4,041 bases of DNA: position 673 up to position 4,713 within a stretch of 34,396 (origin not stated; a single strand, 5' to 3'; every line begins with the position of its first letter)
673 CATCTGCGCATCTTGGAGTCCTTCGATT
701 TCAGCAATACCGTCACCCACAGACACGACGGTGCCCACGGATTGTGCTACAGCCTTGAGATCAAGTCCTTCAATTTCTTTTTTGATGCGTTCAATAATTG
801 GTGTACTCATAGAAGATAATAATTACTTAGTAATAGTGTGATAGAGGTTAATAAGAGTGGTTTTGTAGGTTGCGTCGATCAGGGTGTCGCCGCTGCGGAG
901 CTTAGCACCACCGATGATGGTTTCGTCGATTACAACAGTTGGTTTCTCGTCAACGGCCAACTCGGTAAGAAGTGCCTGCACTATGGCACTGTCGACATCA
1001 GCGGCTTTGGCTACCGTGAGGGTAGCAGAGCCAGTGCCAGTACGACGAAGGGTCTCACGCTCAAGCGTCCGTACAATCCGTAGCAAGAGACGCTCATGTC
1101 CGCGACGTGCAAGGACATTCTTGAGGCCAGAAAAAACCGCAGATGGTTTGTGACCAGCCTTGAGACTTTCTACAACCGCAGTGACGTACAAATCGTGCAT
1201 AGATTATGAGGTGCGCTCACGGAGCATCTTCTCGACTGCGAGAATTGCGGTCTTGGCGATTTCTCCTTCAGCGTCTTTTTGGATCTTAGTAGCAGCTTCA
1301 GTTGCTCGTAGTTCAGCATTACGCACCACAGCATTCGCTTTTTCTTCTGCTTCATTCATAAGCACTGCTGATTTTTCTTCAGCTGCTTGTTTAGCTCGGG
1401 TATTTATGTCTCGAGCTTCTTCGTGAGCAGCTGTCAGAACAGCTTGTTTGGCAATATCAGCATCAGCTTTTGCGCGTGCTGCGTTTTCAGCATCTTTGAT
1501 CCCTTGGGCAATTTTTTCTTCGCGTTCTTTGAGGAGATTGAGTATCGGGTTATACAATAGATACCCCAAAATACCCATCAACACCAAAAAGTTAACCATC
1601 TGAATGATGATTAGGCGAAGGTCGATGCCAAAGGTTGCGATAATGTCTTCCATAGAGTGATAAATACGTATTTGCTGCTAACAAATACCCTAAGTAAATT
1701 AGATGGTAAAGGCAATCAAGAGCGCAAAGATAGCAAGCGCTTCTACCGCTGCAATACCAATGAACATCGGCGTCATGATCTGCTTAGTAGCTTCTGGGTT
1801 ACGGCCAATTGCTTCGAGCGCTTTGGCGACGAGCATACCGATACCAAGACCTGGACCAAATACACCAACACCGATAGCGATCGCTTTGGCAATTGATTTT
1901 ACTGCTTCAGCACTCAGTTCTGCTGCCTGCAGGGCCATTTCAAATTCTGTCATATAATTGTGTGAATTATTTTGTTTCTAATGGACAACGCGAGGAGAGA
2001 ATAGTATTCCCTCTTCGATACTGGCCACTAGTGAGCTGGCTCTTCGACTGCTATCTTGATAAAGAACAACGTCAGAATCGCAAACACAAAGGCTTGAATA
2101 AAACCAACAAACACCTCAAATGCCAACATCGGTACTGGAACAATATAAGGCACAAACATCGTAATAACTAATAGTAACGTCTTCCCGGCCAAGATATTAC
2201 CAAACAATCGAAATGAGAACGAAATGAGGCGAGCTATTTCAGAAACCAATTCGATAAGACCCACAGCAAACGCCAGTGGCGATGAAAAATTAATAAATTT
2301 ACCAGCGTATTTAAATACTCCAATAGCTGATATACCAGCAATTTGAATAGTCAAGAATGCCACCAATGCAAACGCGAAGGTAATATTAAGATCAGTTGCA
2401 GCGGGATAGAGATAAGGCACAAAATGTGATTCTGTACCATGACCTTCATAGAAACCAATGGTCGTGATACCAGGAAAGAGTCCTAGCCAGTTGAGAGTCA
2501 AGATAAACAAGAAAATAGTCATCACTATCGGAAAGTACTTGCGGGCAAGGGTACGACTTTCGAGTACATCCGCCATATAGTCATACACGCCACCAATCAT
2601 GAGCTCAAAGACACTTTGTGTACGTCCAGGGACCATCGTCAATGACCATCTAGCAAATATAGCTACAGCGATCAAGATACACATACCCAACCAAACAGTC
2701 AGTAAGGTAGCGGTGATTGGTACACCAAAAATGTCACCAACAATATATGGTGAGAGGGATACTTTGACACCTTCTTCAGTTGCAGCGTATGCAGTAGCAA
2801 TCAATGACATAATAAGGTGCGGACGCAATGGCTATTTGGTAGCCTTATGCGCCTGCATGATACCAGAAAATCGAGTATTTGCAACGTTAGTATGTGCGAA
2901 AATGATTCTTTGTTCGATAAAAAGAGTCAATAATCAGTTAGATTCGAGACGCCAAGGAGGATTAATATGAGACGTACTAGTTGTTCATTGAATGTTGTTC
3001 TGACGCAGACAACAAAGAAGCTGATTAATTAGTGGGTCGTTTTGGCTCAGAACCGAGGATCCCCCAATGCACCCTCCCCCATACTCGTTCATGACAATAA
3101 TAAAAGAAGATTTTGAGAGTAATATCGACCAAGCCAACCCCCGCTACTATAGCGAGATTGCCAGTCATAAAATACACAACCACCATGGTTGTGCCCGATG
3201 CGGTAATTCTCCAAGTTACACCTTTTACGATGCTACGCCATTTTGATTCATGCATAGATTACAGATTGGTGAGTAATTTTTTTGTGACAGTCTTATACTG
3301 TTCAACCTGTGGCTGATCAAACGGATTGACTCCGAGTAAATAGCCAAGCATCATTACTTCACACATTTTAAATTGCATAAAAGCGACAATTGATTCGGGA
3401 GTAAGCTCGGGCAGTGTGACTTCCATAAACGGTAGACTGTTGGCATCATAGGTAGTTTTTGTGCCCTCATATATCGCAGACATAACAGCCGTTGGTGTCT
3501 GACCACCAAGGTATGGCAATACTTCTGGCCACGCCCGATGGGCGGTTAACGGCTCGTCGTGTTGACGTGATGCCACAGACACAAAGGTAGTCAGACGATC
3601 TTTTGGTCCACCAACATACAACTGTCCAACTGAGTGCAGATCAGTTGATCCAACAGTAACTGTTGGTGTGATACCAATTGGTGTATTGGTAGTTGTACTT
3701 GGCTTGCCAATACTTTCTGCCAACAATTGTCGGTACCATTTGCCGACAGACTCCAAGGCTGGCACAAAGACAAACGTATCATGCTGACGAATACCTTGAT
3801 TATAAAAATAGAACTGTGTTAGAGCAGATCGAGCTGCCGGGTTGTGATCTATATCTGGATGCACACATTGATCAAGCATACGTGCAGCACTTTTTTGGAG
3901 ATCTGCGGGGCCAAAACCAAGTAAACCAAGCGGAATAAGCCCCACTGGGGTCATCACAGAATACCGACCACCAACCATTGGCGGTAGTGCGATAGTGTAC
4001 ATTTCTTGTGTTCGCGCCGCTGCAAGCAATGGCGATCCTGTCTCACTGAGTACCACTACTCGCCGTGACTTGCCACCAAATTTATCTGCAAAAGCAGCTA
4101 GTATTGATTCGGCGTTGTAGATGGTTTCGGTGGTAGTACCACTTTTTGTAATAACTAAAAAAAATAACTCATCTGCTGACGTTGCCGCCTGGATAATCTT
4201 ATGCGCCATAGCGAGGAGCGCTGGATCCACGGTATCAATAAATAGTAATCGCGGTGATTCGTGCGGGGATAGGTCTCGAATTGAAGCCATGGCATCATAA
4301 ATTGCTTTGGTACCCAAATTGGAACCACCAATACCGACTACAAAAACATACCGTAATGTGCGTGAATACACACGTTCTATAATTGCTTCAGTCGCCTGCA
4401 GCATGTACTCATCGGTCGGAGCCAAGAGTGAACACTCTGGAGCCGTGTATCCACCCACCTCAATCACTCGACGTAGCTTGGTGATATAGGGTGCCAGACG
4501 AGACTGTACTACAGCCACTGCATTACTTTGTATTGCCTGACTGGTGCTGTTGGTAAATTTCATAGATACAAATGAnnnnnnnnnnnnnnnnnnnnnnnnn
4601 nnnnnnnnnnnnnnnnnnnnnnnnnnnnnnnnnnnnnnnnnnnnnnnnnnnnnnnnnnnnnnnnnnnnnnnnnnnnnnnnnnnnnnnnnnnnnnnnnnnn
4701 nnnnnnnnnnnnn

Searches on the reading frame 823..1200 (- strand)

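Call 25: search_protein_families(library=pfam, proteins=[window:823-1200:-], max_evalue=0.001)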
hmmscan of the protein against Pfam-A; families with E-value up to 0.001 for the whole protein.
window:823-1200:- (125 aa): 1 family
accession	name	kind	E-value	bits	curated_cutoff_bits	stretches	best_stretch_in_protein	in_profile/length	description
PF00213.23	OSCP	-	7.4e-10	39.6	22.3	1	8-120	55-169/172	ATP synthase delta (OSCP) subunit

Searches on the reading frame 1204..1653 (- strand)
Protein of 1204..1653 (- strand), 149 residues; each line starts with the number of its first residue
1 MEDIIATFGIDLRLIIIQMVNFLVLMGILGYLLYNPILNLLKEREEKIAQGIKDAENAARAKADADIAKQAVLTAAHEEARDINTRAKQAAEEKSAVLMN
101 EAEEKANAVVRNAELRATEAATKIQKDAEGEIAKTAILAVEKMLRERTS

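Call 25: search_protein_families(library=pfam, proteins=[window:1204-1653:-], max_evalue=0.001)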
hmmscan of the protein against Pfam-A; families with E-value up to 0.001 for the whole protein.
window:1204-1653:- (149 aa): 1 family
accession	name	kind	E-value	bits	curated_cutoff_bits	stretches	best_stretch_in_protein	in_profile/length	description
PF00430.23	ATP-synt_B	-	2e-15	57.5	28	1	15-144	2-131/132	ATP synthase B/B' CF(0)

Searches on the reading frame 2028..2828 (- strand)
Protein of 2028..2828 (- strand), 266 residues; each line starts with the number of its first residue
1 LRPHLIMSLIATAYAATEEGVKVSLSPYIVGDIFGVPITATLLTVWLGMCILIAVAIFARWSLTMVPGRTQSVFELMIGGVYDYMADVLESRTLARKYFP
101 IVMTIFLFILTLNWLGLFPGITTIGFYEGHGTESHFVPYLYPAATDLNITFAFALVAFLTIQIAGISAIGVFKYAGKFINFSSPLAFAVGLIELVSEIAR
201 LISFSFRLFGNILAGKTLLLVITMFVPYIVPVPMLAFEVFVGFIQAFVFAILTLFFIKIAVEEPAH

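Call 25: search_protein_families(library=pfam, proteins=[window:2028-2828:-], max_evalue=0.001)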
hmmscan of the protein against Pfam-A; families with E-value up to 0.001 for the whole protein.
window:2028-2828:- (266 aa): 1 family
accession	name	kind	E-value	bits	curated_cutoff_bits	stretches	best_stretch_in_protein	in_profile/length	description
PF00119.25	ATP-synt_A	-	5.8e-44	151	33.9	1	43-258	2-217/217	ATP synthase A chain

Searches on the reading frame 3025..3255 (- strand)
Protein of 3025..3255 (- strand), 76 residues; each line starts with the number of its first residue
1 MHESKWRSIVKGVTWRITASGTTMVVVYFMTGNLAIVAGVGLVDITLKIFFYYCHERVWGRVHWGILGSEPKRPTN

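Call 3: search_protein_families(library=pfam, proteins=[window:3025-3255:-], max_evalue=0.01)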
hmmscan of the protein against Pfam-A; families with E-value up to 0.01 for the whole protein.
window:3025-3255:- (76 aa): 1 family
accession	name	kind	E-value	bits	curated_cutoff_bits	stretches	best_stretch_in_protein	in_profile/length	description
PF09834.14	DUF2061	-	4.3e-17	62.7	23.1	1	9-59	1-51/52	Predicted membrane protein (DUF2061)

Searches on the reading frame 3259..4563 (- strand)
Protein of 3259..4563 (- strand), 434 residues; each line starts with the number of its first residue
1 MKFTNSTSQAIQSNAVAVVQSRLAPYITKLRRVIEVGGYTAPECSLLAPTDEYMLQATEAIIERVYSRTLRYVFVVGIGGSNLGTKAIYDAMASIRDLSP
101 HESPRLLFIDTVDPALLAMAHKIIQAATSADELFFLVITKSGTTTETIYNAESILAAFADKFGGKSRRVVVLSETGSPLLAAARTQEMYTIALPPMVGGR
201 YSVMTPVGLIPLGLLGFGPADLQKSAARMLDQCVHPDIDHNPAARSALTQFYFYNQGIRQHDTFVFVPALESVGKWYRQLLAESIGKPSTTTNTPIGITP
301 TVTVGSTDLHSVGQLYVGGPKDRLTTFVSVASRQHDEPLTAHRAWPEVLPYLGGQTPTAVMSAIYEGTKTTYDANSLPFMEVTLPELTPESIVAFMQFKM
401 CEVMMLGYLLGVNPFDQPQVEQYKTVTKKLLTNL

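Call 3: search_protein_families(library=pfam, proteins=[window:3259-4563:-], max_evalue=0.01)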
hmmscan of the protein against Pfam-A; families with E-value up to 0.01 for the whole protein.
window:3259-4563:- (434 aa): 1 family
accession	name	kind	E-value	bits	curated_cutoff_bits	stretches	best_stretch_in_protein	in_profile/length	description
PF00342.24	PGI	-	5.3e-23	81.8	22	1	68-433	94-468/486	Phosphoglucose isomerase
